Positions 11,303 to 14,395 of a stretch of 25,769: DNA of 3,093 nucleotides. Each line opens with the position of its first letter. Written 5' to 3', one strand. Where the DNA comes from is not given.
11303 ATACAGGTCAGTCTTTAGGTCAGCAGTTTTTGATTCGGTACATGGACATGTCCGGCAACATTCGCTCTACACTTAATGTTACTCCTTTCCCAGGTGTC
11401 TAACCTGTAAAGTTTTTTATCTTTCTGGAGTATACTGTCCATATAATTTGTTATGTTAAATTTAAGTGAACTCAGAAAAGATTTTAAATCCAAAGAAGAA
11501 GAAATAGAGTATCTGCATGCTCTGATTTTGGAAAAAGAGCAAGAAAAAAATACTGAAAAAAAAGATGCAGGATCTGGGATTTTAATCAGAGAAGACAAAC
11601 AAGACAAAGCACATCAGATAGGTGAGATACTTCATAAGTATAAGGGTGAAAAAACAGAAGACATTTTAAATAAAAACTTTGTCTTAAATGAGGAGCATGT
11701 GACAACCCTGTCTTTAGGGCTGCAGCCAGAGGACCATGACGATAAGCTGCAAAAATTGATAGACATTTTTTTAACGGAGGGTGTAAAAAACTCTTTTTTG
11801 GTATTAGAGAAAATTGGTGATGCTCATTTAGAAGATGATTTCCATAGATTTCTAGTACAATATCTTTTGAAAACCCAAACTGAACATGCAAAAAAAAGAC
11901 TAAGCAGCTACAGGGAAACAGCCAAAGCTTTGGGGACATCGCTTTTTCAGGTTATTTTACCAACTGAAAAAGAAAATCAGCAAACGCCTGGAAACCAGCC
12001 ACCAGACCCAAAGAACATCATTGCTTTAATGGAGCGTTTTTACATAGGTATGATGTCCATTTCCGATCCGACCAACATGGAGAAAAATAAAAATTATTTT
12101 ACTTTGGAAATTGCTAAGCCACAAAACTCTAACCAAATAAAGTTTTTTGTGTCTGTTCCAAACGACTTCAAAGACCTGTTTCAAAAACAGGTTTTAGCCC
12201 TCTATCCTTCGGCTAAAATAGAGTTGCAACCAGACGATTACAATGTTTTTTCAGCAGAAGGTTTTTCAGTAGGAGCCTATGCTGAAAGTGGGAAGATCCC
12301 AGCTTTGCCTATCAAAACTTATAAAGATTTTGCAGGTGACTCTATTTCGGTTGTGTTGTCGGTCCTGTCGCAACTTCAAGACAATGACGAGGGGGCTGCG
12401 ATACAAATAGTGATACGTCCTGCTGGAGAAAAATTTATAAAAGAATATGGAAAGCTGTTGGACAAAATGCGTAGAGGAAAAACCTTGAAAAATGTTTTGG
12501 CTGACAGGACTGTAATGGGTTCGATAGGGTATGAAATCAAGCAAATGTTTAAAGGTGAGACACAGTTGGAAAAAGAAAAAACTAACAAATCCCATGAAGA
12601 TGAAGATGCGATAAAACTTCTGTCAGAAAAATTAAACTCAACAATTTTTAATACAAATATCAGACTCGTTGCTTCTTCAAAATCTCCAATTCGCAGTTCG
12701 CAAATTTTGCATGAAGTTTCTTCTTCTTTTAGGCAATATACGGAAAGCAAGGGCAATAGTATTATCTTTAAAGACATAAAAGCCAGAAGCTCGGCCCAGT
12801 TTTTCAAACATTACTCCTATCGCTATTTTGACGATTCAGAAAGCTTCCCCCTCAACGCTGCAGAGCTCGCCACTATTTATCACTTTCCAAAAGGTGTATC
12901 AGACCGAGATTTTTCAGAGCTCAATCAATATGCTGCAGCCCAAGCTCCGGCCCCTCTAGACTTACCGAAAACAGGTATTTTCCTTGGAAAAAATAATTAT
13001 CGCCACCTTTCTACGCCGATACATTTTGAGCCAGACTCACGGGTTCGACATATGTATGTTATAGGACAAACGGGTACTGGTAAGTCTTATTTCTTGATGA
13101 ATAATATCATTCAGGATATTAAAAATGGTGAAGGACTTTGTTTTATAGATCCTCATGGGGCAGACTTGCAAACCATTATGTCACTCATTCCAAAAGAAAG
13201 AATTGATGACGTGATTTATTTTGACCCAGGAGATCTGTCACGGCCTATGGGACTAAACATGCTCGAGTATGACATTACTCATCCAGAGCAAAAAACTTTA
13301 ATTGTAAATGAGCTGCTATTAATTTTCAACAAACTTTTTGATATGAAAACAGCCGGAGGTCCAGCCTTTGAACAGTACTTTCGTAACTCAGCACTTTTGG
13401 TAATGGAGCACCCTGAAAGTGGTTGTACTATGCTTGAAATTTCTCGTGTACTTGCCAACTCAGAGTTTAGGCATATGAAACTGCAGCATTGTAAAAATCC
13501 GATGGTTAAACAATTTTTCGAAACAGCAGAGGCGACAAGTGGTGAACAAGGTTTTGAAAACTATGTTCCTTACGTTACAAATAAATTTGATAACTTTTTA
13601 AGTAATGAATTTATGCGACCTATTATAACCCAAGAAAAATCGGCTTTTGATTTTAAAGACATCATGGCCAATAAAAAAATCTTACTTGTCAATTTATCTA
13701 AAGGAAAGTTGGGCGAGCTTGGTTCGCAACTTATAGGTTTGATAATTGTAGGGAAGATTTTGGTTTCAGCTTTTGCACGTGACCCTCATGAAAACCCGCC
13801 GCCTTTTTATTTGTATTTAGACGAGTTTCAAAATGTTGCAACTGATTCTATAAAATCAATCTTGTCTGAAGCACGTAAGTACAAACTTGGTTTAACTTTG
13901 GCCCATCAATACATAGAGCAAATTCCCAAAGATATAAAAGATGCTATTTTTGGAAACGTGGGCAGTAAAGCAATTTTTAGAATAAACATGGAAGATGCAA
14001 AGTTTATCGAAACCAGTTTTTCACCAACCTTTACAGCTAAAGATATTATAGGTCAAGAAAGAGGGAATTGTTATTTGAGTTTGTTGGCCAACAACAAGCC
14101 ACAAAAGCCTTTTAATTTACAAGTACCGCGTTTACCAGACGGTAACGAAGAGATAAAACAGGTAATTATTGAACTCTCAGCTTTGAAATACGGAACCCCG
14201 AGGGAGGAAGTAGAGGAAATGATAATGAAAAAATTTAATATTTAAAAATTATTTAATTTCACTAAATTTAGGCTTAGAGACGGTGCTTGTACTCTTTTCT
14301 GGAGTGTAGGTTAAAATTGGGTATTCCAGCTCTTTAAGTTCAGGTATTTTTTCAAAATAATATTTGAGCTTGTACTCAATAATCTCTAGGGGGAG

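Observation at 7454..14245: Co-directional operon: 2-TM protein, bPH membrane protein, giant peptidoglycan-binding Ig-repeat surface protein and VirB4/VirD4-like ATPase. Candidate cell-surface secretion or host-attachment system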

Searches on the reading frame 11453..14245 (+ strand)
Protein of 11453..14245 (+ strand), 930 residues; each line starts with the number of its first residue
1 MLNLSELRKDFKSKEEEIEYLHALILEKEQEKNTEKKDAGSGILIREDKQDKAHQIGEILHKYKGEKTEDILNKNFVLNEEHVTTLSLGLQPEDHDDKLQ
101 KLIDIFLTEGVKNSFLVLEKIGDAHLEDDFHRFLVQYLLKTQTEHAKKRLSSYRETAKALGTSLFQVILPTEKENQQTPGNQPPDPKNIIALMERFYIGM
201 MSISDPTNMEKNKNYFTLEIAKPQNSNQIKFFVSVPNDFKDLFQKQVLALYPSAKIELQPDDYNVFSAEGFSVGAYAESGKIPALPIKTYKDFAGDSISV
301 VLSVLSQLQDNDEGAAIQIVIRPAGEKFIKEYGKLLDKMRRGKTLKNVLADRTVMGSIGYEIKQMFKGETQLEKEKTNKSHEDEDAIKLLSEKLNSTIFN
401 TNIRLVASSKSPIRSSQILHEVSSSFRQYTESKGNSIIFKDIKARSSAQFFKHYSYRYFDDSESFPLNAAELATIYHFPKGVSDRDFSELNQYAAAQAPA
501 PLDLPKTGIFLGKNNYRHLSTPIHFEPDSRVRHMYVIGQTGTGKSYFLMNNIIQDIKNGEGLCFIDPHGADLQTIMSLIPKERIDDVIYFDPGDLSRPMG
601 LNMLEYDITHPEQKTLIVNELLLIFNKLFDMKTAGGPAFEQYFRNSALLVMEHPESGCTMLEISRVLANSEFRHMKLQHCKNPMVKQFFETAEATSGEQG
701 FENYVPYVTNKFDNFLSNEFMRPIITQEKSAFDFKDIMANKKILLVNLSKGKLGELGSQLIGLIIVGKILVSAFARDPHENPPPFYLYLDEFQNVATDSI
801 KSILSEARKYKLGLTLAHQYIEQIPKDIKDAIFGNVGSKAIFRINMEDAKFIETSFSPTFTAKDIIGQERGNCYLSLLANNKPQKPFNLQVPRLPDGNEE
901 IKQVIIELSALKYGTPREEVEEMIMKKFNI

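Call 4: search_protein_families(library=pfam, proteins=[window:11453-14245:+], max_evalue=0.01)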
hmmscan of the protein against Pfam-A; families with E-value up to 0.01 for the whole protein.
window:11453-14245:+ (930 aa): 3 families
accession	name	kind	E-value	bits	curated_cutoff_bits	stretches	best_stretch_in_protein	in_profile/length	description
PF12696.13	TraG-D_C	-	5.8e-06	26.7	22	1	784-847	1-69/126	TraM recognition site of TraD and TraG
PF10412.15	TrwB_AAD_bind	-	6.9e-05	22.3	20.5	0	523-567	7-51/387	Type IV secretion-system coupling protein DNA-binding domain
PF01935.23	DUF87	-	0.0031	18.1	23.2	1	532-569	24-62/220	Helicase HerA, central domain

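Call 5: search_protein_families(library=ncbifam, proteins=[window:11453-14245:+], max_evalue=0.01)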
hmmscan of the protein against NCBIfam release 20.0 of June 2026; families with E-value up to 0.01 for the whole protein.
window:11453-14245:+ (930 aa): 8 families
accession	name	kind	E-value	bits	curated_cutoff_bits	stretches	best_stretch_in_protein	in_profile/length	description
NF045973.1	conju_CD1115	equivalog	8.7e-11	41.3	250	2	519-649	12-135/442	VirD4-like conjugal transfer protein, CD1115 family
TIGR03743.1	SXT_TraD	subfamily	8.4e-10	37.7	366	1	522-602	166-249/636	conjugative transfer system coupling protein TraD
NF041447.1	TrbC_conju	equivalog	5.6e-06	25.1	800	1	508-569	105-167/685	F-type conjugative transfer protein TrbC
NF053655.1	CedD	equivalog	1.5e-05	23.9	600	0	732-857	371-493/527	DNA-translocating ATPase CedD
NF041326.1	Bacteroid_MobC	subfamily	4.9e-05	21.9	900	0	531-572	199-241/655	conjugal transfer protein MobC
TIGR03754.1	conj_TOL_TraD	equivalog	5.9e-05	21.8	647.55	1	521-571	170-221/643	type IV conjugative transfer system coupling protein TraD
NF041017.1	DNA_import_CedB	equivalog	0.0038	15.9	700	1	502-553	247-297/590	DNA import protein CedB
TIGR03880.1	KaiC_arch_3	hypoth_equivalog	0.0065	16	249.45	0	534-565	19-50/224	KaiC domain-containing protein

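Call 6: search_solved_structures(query=window:11453-14245:+, max_evalue=1, show_alignments=2)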
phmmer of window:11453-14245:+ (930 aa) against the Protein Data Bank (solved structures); distinct sequences matched with E-value up to 1: 4.
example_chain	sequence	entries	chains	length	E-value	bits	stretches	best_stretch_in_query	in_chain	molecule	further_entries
6sz9_A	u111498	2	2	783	0.016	16.4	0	724-846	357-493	IcmO (DotL)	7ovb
1gl6_A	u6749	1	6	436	0.13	13.4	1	526-572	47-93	ATPASE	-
1e9r_A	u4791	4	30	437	0.13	13.4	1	526-572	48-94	CONJUGAL TRANSFER PROTEIN TRWB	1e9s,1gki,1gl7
8wiv_A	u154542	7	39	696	0.49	11.4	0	791-846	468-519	Helicase HerA central domain-containing protein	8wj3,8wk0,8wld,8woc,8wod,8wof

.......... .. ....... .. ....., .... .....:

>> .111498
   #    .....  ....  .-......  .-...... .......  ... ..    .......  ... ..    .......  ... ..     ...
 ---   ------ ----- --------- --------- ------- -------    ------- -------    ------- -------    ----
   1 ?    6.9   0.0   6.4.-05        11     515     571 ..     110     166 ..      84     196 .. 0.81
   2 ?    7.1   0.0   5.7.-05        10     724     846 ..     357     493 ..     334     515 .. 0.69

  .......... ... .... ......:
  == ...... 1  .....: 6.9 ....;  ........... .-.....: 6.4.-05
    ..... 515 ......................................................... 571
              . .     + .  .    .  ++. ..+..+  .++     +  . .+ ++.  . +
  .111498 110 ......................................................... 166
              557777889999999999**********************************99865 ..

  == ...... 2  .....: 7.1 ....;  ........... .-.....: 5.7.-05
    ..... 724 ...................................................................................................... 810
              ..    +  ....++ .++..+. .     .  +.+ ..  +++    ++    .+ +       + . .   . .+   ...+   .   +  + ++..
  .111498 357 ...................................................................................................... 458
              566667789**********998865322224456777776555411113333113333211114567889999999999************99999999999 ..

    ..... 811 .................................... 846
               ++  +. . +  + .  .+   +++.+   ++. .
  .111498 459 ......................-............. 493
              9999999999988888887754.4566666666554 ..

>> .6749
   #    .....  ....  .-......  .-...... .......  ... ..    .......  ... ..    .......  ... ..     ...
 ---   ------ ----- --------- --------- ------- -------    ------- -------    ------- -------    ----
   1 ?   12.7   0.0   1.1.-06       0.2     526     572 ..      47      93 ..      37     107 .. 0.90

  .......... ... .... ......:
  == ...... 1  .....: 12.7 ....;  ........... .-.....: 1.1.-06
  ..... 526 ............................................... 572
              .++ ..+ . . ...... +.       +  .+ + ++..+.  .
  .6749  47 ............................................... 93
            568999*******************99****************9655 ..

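Call 7: find_homologous_proteins(query=window:11453-14245:+, max_evalue=0.00001)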
Query window:11453-14245:+ (930 aa): 587 proteins with E <= 0.00001 among 8000 candidates; the best 120 are listed.
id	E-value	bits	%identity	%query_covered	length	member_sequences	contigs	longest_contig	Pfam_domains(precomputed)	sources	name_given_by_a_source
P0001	0.0e+0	2083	100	100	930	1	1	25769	PF26449.1,PF12696.14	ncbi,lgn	-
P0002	0.0e+0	1616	78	100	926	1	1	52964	PF26449.1,PF10412.16,PF12696.14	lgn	-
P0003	0.0e+0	1608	76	100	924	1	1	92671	PF26449.1,PF12696.14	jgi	jgi:hypothetical protein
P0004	0.0e+0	1586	76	100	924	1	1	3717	PF26449.1,PF10412.16,PF12696.14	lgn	-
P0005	0.0e+0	1585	76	100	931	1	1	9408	PF26449.1,PF10412.16,PF12696.14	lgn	-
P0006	0.0e+0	1580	76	100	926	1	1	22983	PF26449.1,PF10412.16,PF12696.14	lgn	-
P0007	0.0e+0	1570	76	100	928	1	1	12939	PF26449.1,PF10412.16,PF12696.14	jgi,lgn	jgi:hypothetical protein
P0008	0.0e+0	1564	75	100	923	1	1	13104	PF26449.1,PF10412.16,PF12696.14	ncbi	-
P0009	0.0e+0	1556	74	99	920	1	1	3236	PF26449.1,PF10412.16,PF12696.14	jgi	jgi:DNA helicase HerA-like ATPase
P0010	0.0e+0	1555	76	100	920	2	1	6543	PF26449.1,PF12696.14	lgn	-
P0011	0.0e+0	1540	74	100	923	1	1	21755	PF26449.1,PF12696.14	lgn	-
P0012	0.0e+0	1538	74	100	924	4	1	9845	PF26449.1,PF10412.16,PF02534.21,PF12696.14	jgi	jgi:hypothetical protein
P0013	0.0e+0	1525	73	100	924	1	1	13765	PF26449.1,PF12696.14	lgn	-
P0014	0.0e+0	1518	73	100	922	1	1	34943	PF26449.1,PF10412.16,PF12696.14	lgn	-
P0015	0.0e+0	1514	72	100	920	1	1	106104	PF26449.1,PF10412.16,PF12696.14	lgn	-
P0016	0.0e+0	1505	72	100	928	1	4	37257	PF26449.1,PF10412.16,PF12696.14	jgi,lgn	jgi:hypothetical protein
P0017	0.0e+0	1496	72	100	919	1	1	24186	PF26449.1,PF10412.16,PF12696.14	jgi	jgi:hypothetical protein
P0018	0.0e+0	1456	70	100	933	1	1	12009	PF26449.1,PF10412.16,PF01580.25,PF12696.14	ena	-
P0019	0.0e+0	1430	68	100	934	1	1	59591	PF26449.1,PF10412.16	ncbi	-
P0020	0.0e+0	1425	68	100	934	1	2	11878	PF26449.1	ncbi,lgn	-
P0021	0.0e+0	1421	70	100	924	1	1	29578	PF26449.1,PF10412.16,PF12696.14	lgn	-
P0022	0.0e+0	1397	67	100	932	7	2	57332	PF26449.1,PF10412.16,PF12696.14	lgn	-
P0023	0.0e+0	1381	67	100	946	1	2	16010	PF26449.1,PF01580.25,PF12696.14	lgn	-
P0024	0.0e+0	1261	69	89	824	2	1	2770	PF26449.1,PF10412.16,PF01580.25,PF12696.14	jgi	jgi:hypothetical protein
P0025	0.0e+0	1195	59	98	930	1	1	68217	PF26449.1,PF10412.16,PF12696.14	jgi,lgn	jgi:hypothetical protein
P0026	0.0e+0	1193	59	99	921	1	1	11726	PF26449.1,PF10412.16,PF12696.14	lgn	-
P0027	0.0e+0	1169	58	99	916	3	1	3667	PF26449.1,PF10412.16,PF12696.14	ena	-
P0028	0.0e+0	1164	57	99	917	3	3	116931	PF26449.1,PF10412.16,PF13401.13,PF12696.14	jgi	jgi:molybdopterin-guanine dinucleotide biosynthesis protein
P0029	0.0e+0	1162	57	99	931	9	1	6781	PF26449.1,PF10412.16,PF13401.13,PF12696.14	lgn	-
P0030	0.0e+0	1158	57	99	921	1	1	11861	PF26449.1,PF10412.16,PF12696.14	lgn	-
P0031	0.0e+0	1157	57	99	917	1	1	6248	PF26449.1,PF10412.16,PF12696.14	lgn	-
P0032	0.0e+0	1153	57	99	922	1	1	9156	PF26449.1,PF10412.16,PF12696.14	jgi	jgi:TraM recognition site of TraD and TraG/Type IV secretion-system coupling protein DNA-binding dom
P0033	0.0e+0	1152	56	99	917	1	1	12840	PF26449.1,PF10412.16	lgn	-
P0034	0.0e+0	1151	73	74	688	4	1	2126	PF26449.1,PF01935.24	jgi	jgi:hypothetical protein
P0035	3.9e-296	1003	66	74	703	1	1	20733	PF26449.1,PF10412.16,PF12696.14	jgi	jgi:hypothetical protein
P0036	4.3e-292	989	51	100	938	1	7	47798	PF26449.1,PF10412.16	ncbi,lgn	-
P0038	1.0e-289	982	50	99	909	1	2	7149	PF26449.1,PF10412.16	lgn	-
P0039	7.1e-289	979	50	100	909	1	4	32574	PF26449.1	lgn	-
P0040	3.4e-288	976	51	100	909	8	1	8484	PF26449.1,PF10412.16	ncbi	-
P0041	6.5e-288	976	50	100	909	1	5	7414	PF26449.1,PF10412.16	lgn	-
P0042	1.0e-287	975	51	100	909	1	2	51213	PF26449.1,PF10412.16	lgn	-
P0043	7.7e-285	965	50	100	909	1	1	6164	PF26449.1,PF10412.16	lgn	-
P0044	1.8e-284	964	50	99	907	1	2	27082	PF26449.1,PF10412.16,PF02534.21,PF12696.14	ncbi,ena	-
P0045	3.0e-284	963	50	100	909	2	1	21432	PF26449.1,PF10412.16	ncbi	ncbi:MAG: hypothetical protein WAV09_02305 [Minisyncoccia bacterium]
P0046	8.0e-283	959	49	99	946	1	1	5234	PF26449.1,PF01935.24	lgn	-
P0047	3.3e-282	957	49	100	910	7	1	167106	PF26449.1,PF10412.16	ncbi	-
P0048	1.8e-281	954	50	100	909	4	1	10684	PF26449.1,PF10412.16,PF12696.14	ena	-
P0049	3.8e-278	943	49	100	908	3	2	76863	PF26449.1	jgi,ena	-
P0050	2.6e-277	940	49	99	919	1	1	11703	PF26449.1,PF10412.16,PF12696.14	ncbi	-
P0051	1.2e-276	938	50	99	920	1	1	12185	PF26449.1,PF10412.16,PF01580.25,PF12696.14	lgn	-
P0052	1.3e-276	938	49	99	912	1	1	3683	PF26449.1,PF10412.16,PF12696.14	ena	-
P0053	1.6e-275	935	49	99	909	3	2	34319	PF26449.1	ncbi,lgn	-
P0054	1.9e-273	928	48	99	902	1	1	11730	PF26449.1,PF10412.16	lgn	-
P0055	4.9e-273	926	48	99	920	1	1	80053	PF26449.1,PF10412.16,PF01935.24,PF13401.13,PF02534.21,PF12696.14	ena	-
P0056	1.4e-272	925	49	99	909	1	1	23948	PF26449.1,PF10412.16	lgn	-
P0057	1.8e-272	924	49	95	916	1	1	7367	PF26449.1,PF10412.16,PF01935.24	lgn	-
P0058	5.1e-272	923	48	100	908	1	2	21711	PF26449.1,PF10412.16,PF12696.14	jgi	jgi:hypothetical protein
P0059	1.2e-271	922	49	99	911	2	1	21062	PF26449.1,PF10412.16,PF01935.24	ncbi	-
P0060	1.5e-271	921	48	99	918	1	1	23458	PF26449.1,PF10412.16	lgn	-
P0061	3.8e-271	920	48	99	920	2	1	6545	PF26449.1,PF10412.16,PF12696.14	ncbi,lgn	ncbi:MAG: TraM recognition domain-containing protein [Minisyncoccia bacterium]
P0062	3.9e-271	920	48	99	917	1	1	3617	PF26449.1,PF10412.16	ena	-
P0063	3.9e-271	920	49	99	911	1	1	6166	PF26449.1,PF10412.16,PF01935.24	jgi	jgi:hypothetical protein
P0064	4.8e-271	920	50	91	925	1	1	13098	PF26449.1,PF10412.16,PF12696.14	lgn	-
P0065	9.4e-271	919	48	99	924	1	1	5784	PF26449.1,PF10412.16,PF12696.14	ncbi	-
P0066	1.1e-270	919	48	99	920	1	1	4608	PF26449.1,PF10412.16,PF12696.14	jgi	-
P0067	2.8e-270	917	48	99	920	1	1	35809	PF26449.1,PF10412.16,PF12696.14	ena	-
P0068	2.9e-270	917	48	99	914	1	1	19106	PF26449.1,PF10412.16,PF01935.24,PF13401.13,PF12696.14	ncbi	-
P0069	7.0e-270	916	49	100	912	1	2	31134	PF26449.1,PF10412.16,PF12696.14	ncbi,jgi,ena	jgi:hypothetical protein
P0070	1.1e-269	915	48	99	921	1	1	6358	PF26449.1,PF10412.16,PF12696.14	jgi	-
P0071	1.1e-269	915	48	99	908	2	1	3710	PF26449.1,PF10412.16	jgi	-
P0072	1.9e-269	914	47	100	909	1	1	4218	PF26449.1,PF10412.16,PF01935.24,PF12696.14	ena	-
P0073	2.4e-269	914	49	99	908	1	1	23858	PF26449.1,PF10412.16,PF01935.24,PF02534.21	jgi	jgi:hypothetical protein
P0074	2.5e-269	914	49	99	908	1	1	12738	PF26449.1,PF10412.16,PF01935.24,PF02534.21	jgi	jgi:hypothetical protein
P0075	3.5e-269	914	47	99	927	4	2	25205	PF26449.1,PF10412.16,PF01935.24,PF13401.13,PF02534.21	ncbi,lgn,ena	-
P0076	4.5e-269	913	48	99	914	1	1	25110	PF26449.1,PF10412.16,PF01935.24,PF12696.14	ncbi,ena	-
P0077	1.1e-268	912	48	99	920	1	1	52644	PF26449.1,PF10412.16,PF12696.14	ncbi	-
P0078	4.1e-268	910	47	99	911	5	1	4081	PF26449.1,PF10412.16,PF12696.14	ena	-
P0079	6.1e-268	909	47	99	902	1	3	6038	PF26449.1,PF10412.16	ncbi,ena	-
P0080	7.2e-268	909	47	99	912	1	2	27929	PF26449.1,PF10412.16,PF01935.24,PF02534.21,PF12696.14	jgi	jgi:hypothetical protein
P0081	1.1e-267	909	48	99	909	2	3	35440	PF26449.1,PF10412.16,PF01935.24,PF13401.13,PF02534.21,PF12696.14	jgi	jgi:hypothetical protein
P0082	1.4e-267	908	47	99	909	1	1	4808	PF26449.1,PF10412.16,PF01935.24,PF12696.14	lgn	-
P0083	1.6e-267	908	48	99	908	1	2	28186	PF26449.1,PF10412.16,PF01935.24,PF12696.14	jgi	jgi:hypothetical protein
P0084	1.9e-267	908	48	100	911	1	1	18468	PF26449.1,PF10412.16,PF01935.24,PF13401.13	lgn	-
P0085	2.3e-267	908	48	99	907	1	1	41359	PF26449.1,PF13401.13,PF02534.21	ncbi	-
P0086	3.4e-267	907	48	98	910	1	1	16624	PF26449.1,PF10412.16,PF01935.24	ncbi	-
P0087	7.7e-267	906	48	98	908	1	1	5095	PF26449.1,PF13401.13,PF02534.21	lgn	-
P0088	1.3e-266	905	47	100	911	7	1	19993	PF26449.1,PF10412.16,PF01935.24,PF12696.14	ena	-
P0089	5.0e-266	903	48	99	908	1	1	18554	PF26449.1,PF10412.16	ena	-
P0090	5.9e-266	903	48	99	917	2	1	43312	PF26449.1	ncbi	-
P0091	6.6e-266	903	48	99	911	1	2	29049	PF26449.1,PF10412.16,PF01935.24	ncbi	-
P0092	7.7e-266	903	49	99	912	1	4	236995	PF26449.1,PF10412.16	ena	-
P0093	1.9e-265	901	46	99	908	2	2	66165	PF26449.1,PF10412.16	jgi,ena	-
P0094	2.4e-265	901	47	100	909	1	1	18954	PF26449.1,PF10412.16,PF01935.24,PF13401.13,PF02534.21,PF12696.14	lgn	-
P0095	2.9e-265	901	47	100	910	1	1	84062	PF26449.1,PF10412.16,PF01935.24,PF13401.13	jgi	-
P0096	3.7e-265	900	49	99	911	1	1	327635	PF26449.1,PF10412.16,PF01935.24,PF02534.21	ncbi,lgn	-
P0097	3.8e-265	900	47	100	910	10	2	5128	PF26449.1,PF10412.16,PF01935.24,PF13401.13,PF02534.21,PF12696.14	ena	-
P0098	4.5e-265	900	48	99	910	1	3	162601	PF26449.1,PF12696.14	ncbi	-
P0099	4.8e-265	900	47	99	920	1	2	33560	PF26449.1,PF10412.16,PF12696.14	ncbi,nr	ncbi:type IV secretion system DNA-binding domain-containing protein [Patescibacteria group bacterium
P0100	5.8e-265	900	46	99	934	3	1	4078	PF26449.1,PF10412.16,PF12696.14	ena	-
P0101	5.8e-265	900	47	99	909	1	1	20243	PF26449.1,PF10412.16,PF12696.14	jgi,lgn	jgi:hypothetical protein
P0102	8.0e-265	899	47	99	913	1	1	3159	PF26449.1,PF10412.16,PF12696.14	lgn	-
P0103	8.1e-265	899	46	99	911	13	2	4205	PF26449.1,PF10412.16,PF13401.13,PF02534.21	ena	-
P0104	8.2e-265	899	47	99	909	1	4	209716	PF26449.1,PF10412.16,PF12696.14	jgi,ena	-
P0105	1.4e-264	898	47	99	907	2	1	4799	PF26449.1,PF10412.16,PF01935.24,PF12696.14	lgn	-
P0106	1.5e-264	898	47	100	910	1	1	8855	PF26449.1,PF10412.16,PF13401.13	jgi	jgi:hypothetical protein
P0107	1.6e-264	898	47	99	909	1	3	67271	PF26449.1,PF10412.16,PF12696.14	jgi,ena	-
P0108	1.7e-264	898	47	99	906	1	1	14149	PF26449.1,PF10412.16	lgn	-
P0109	1.7e-264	898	47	100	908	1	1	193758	PF26449.1,PF10412.16,PF01935.24,PF13401.13,PF02534.21,PF12696.14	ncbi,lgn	-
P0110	3.0e-264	897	48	99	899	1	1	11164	PF26449.1,PF10412.16,PF12696.14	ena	-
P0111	3.5e-264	897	47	99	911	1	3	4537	PF26449.1,PF10412.16,PF01935.24,PF13401.13,PF02534.21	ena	-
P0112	3.6e-264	897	47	99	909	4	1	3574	PF26449.1,PF10412.16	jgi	jgi:hypothetical protein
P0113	3.8e-264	897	47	98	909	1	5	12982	PF26449.1,PF10412.16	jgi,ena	-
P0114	4.8e-264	897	47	99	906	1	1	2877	PF26449.1,PF10412.16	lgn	-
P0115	5.1e-264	896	47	99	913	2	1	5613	PF26449.1,PF10412.16,PF02534.21,PF12696.14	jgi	-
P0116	5.5e-264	896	47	99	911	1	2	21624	PF26449.1,PF10412.16,PF01935.24,PF13401.13,PF02534.21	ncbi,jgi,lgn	jgi:hypothetical protein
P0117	6.1e-264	896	48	99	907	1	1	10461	PF26449.1,PF10412.16,PF02534.21,PF12696.14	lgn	-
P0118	6.7e-264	896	47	99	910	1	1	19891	PF26449.1,PF10412.16,PF13401.13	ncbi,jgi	jgi:hypothetical protein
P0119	8.2e-264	896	47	98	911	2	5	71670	PF26449.1,PF10412.16,PF01935.24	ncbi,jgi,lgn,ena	-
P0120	1.0e-263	895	48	99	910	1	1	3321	PF26449.1,PF12696.14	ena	-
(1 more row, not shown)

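Call 8: find_encoding_contigs(protein=P0001, flank=10000, max_places=3)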
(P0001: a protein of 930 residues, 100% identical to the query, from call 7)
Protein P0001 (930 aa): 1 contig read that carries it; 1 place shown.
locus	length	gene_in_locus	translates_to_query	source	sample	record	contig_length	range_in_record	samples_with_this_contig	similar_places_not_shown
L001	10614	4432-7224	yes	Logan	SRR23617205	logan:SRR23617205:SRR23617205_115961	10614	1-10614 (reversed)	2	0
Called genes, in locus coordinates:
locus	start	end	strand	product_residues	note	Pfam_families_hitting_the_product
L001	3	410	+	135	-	?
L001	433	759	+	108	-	-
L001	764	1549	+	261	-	-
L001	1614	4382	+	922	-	PF01471:PG_binding_1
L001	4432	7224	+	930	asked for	PF26449:DUF8128, PF12696:TraG-D_C (weak)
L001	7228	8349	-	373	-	-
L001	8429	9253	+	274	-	PF04402:SIMPL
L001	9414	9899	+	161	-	PF00466:Ribosomal_L10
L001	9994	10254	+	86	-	-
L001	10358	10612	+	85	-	?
